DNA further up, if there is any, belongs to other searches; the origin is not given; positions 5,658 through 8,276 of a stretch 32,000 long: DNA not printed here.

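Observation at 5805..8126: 773-aa fusion of NTase-like, thymidylate-kinase-like P-loop and choline-kinase/APH-like domains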

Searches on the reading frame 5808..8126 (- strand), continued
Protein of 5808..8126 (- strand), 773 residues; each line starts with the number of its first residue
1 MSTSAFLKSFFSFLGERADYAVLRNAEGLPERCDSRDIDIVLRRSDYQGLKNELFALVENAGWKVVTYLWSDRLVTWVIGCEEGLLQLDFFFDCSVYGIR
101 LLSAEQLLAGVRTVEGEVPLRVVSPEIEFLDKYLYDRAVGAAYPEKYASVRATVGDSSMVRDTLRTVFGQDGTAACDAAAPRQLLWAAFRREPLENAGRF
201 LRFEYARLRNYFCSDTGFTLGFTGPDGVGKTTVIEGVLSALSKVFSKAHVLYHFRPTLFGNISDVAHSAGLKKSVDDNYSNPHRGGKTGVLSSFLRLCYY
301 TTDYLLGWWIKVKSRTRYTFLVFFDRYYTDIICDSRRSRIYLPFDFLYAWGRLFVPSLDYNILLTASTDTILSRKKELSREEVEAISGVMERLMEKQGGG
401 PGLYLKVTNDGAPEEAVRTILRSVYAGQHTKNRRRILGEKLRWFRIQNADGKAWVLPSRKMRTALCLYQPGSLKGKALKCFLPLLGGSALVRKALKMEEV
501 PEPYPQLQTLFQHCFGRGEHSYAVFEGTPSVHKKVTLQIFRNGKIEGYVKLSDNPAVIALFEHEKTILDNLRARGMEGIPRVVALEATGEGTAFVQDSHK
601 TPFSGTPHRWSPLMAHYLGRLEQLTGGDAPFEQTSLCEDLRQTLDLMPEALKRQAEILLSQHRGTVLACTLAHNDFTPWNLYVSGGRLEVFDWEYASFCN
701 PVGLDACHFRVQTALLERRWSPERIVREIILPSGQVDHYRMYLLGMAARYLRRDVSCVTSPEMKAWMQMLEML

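Call 24: search_protein_families(library=pfam, proteins=[P0203, P0210, P0233, P0269, P0172, P0289, P0312, P0265, P0171], max_evalue=0.01)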
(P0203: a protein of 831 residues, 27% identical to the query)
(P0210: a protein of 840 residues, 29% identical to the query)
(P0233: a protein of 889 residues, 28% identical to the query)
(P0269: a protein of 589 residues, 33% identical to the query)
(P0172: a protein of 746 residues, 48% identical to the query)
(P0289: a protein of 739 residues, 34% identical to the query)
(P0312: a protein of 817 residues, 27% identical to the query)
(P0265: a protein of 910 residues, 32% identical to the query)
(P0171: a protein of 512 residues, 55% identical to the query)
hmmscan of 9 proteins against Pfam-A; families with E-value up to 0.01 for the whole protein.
P0203 (831 aa): 2 families
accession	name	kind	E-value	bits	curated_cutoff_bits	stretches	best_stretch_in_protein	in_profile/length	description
PF02223.23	Thymidylate_kin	-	2.2e-08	34.5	27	1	317-396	57-136/185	Thymidylate kinase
PF01636.29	APH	-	0.0011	19.3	23.2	1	710-748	168-207/239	Phosphotransferase enzyme family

P0210 (840 aa): 3 families
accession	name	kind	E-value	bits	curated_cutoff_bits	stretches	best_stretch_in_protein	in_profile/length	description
PF01636.29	APH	-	4.3e-07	30.4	23.2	1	722-762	169-210/239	Phosphotransferase enzyme family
PF02223.23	Thymidylate_kin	-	5.1e-05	23.5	27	1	331-407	59-135/185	Thymidylate kinase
PF01163.29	RIO1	-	0.0086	16.1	22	0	716-749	119-152/187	RIO domain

P0233 (889 aa): 1 family
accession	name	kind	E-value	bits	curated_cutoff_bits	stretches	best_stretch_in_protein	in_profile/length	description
PF02223.23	Thymidylate_kin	-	5.9e-07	29.8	27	1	685-854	2-156/185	Thymidylate kinase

P0269 (589 aa): 5 families
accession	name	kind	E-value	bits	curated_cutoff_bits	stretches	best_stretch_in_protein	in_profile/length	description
PF01636.29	APH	-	2.7e-06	27.8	23.2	1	447-498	152-208/239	Phosphotransferase enzyme family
PF02223.23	Thymidylate_kin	-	0.00039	20.6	27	1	20-172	3-150/185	Thymidylate kinase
PF13191.12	AAA_16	-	0.00062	20.7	32.6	0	12-40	23-51/167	AAA ATPase domain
PF00004.35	AAA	-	0.00067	20.5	21.2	1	17-43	2-28/131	ATPase family associated with various cellular activities (AAA)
PF02463.25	SMC_N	-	0.0085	16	40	0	15-39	26-50/220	RecF/RecN/SMC N terminal domain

P0172 (746 aa): 3 families
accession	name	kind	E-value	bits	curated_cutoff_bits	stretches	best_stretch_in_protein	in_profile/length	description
PF01531.22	Glyco_transf_11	-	1.5e-27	97.1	23.9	1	593-743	144-297/298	Glycosyl transferase family 11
PF02223.23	Thymidylate_kin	-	0.0013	18.9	27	0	230-382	2-136/185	Thymidylate kinase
PF00005.33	ABC_tran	-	0.0055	17.7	25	0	225-251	12-38/137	ABC transporter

P0289 (739 aa): 4 families
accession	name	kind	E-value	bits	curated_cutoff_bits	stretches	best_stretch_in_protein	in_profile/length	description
PF00534.26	Glycos_transf_1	-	8.9e-22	77.9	26.4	1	226-377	15-165/172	Glycosyl transferases group 1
PF13692.12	Glyco_trans_1_4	-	3.4e-17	63.5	27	1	229-345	4-119/142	Glycosyl transferases group 1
PF13524.12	Glyco_trans_1_2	-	9.8e-07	29.3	25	1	284-393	28-138/144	Glycosyl transferase-like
PF20706.3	GT4-conflict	-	0.00089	18.8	26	1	220-346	191-325/385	Family 4 Glycosyltransferase in conflict systems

P0312 (817 aa): 1 family
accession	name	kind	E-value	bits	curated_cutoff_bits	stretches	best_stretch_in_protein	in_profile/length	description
PF01636.29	APH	-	0.00012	22.4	23.2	1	572-732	32-210/239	Phosphotransferase enzyme family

P0265 (910 aa): 1 family
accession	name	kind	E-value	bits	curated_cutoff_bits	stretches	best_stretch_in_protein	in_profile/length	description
PF02223.23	Thymidylate_kin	-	2.1e-05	24.7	27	1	702-869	3-160/185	Thymidylate kinase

P0171 (512 aa): 1 family
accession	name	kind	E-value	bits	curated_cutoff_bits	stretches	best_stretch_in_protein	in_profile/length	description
PF02223.23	Thymidylate_kin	-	6.4e-05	23.2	27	1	303-460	2-140/185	Thymidylate kinase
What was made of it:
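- On Thymidylate kinase (PF02223): The threshold is met in distant fused homologues P0203 (34.5 bits) and P0233 (29.8 bits) (call 24).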

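Call 25: list_cluster_members(proteins=[P0203, P0210, P0233, P0269, P0172, P0289, P0225, P0265, P0308, P0170])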
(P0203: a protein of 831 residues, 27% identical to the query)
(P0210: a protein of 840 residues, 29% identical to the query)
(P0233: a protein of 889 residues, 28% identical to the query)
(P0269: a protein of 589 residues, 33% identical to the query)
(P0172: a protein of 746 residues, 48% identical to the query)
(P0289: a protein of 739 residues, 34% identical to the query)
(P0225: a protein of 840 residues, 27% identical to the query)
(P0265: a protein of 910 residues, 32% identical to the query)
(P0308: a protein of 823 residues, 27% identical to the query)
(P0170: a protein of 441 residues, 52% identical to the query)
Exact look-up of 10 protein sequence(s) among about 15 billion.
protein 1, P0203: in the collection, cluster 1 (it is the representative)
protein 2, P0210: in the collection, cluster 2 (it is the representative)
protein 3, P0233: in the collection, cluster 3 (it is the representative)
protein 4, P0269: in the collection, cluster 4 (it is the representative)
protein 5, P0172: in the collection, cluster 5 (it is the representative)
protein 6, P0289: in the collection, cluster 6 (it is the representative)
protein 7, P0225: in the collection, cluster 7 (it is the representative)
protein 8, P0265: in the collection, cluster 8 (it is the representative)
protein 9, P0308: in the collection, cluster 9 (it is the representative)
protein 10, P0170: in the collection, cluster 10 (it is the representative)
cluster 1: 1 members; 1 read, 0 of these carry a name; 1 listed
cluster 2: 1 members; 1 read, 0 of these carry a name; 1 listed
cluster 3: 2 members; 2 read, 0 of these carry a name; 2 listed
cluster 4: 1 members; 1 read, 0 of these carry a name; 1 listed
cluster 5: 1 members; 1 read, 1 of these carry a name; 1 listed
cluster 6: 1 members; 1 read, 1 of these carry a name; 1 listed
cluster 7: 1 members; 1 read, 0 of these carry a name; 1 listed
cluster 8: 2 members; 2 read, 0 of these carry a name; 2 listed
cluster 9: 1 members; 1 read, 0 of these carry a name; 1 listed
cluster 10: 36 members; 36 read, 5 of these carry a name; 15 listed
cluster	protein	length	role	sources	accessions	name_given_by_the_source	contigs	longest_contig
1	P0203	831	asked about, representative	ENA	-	-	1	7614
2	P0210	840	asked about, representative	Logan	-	-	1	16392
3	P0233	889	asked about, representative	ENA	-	-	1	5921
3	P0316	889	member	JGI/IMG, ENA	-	-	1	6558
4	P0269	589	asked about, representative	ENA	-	-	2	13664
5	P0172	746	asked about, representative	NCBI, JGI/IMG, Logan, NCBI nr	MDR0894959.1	MAG: alpha-1,2-fucosyltransferase [Prevotellaceae bacterium] | thymidylate kinase | alpha-1,2-fucosyltransferase [Prevotellaceae bacterium]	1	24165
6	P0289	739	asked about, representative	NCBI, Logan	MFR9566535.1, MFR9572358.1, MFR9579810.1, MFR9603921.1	MAG: glycosyltransferase [Rikenellaceae bacterium]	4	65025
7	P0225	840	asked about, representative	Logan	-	-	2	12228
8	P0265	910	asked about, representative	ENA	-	-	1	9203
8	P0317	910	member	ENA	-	-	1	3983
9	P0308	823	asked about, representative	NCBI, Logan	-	-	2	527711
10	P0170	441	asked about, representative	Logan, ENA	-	-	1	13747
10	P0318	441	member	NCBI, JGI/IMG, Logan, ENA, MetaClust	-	\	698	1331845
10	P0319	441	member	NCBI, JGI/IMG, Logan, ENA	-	thymidylate kinase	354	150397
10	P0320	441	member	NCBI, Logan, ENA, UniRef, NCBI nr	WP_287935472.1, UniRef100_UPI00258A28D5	hypothetical protein [Duncaniella freteri] | hypothetical protein n=1 Tax=Duncaniella freteri TaxID=2530391 RepID=UPI00258A28D5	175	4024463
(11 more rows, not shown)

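Call 46: find_encoding_contigs(protein=P0308, flank=10000, max_places=2)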
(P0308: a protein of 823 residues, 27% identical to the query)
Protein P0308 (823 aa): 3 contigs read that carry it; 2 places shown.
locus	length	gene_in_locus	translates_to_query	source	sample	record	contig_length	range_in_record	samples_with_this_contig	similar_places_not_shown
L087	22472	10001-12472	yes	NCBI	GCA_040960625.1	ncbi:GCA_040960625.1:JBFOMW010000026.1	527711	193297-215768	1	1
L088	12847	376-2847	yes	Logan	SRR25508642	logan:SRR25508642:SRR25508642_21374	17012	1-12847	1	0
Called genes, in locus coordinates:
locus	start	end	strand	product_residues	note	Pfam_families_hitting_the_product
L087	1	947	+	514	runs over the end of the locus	PF04932:Wzy_C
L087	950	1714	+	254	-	PF00535:Glycos_transf_2, PF10111:Glyco_tranf_2_2 (faint), PF13641:Glyco_tranf_2_3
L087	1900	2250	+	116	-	PF01047:MarR (weak), PF12802:MarR_2 (weak), PF13412:HTH_24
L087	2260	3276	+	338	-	PF00534:Glycos_transf_1, PF13692:Glyco_trans_1_4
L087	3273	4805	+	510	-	PF13440:Polysacc_synt_3 (weak)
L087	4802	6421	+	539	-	-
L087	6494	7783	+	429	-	PF04932:Wzy_C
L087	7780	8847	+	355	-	PF13524:Glyco_trans_1_2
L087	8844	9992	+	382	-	PF13579:Glyco_trans_4_4 (weak), PF20706:GT4-conflict (weak), PF00534:Glycos_transf_1, PF13692:Glyco_trans_1_4, PF13524:Glyco_trans_1_2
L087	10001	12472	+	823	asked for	-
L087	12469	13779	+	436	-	PF20706:GT4-conflict, PF00534:Glycos_transf_1, PF13692:Glyco_trans_1_4, PF13524:Glyco_trans_1_2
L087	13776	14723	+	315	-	PF01370:Epimerase, PF02719:Polysacc_synt_2 (faint), PF16363:GDP_Man_Dehyd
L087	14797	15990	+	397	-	PF13439:Glyco_transf_4, PF13579:Glyco_trans_4_4, PF00534:Glycos_transf_1, PF13692:Glyco_trans_1_4, PF13524:Glyco_trans_1_2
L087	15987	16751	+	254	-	PF03808:Glyco_tran_WecG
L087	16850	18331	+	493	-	PF00953:Glycos_transf_4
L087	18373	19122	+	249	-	PF03741:TerC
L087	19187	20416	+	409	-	PF13428:TPR_14 (faint), PF23914:TPR_CcmH_CycH (faint), PF07719:TPR_2 (faint), PF00515:TPR_1 (faint), PF13414:TPR_11 (faint), PF14559:TPR_19 (faint), PF13371:TPR_9 (weak), PF13432:TPR_16 (weak), +1 more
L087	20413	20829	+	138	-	-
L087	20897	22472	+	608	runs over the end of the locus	PF02543:Carbam_trans_N, PF16861:Carbam_trans_C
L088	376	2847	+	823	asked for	-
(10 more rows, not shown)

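Call 54: search_solved_structures(query=A7, max_evalue=1, show_alignments=3)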
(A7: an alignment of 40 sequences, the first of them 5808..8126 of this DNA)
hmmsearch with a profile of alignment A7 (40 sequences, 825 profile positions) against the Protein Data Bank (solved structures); distinct sequences matched with E-value up to 1: 265 (the best 60 are shown).
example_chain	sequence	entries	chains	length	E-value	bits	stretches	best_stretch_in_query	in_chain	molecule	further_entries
5xbh_A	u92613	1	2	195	8.1e-10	40.8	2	329-437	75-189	Thymidylate kinase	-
2pbr_A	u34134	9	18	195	2.7e-09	39.1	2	329-437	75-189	Thymidylate kinase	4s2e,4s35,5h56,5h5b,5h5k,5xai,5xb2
3hjn_A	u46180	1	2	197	2.5e-08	35.9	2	375-436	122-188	Thymidylate kinase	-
5xb5_A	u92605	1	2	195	1e-07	33.8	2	359-437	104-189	Thymidylate kinase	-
4r77_B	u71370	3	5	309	5.1e-07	31.6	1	652-739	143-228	Choline kinase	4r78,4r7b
6ha8_V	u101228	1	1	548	6.4e-06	27.9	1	225-257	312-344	Nucleotide-binding protein ExpZ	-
4dwj_A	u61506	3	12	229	5.7e-05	24.8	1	237-260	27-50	Thymidylate kinase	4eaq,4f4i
3lv8_A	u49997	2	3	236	6.7e-05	24.6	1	374-440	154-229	Thymidylate kinase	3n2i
4mqb_A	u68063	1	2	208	8.9e-05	24.2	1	237-261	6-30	Thymidylate kinase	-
2plr_A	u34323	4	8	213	0.0001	24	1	317-391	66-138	Probable thymidylate kinase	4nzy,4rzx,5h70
2ccg_A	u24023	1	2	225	0.00011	23.9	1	237-260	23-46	THYMIDYLATE KINASE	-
2ccj_A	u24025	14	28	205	0.00015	23.4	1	238-261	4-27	THYMIDYLATE KINASE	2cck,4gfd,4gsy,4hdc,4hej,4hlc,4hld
3ux8_A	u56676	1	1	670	0.00028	22.5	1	233-259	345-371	Excinuclease ABC, A subunit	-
3ld9_A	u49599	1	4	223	0.00051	21.6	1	235-265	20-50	Thymidylate kinase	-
2r6f_A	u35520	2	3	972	0.00064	21.3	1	233-258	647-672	Excinuclease ABC subunit A | Excinuclease ABC, A subunit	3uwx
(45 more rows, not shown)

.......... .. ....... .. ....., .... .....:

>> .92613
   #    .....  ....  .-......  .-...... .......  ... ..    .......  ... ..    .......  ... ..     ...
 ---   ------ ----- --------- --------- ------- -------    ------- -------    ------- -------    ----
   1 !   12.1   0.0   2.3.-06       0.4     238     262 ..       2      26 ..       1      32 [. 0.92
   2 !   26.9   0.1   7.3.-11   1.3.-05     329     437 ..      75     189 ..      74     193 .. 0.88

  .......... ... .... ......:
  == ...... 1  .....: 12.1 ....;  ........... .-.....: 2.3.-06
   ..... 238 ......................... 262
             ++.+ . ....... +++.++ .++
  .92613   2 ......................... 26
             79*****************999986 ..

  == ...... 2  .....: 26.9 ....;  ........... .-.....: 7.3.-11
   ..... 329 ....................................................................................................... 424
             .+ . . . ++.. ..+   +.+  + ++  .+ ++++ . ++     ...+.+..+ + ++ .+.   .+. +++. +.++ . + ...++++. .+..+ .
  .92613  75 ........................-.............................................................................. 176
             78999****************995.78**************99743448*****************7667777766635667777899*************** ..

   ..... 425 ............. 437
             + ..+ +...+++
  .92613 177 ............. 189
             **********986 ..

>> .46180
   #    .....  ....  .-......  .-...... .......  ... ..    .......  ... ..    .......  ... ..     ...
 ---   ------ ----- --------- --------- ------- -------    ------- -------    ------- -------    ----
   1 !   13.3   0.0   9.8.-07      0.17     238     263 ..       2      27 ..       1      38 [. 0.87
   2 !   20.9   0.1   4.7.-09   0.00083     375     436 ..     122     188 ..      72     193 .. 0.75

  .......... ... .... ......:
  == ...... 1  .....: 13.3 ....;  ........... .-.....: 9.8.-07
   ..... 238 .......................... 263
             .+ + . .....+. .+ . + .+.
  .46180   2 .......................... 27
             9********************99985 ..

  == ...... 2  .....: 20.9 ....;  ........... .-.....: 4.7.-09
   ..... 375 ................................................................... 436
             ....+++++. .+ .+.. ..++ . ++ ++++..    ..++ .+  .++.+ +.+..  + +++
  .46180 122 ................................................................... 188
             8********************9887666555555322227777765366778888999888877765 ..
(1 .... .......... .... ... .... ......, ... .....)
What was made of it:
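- On Thymidylate kinase (PF02223): The profile alignment to Aquifex TMK covers the P-loop, DRY and lid (E 8e-10, call 54).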

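Call 58: search_protein_families(library=padloc, proteins=[window:5808-8126:-], max_evalue=0.01)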
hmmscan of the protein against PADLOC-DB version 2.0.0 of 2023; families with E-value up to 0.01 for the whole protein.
window:5808-8126:- (773 aa): 0 families
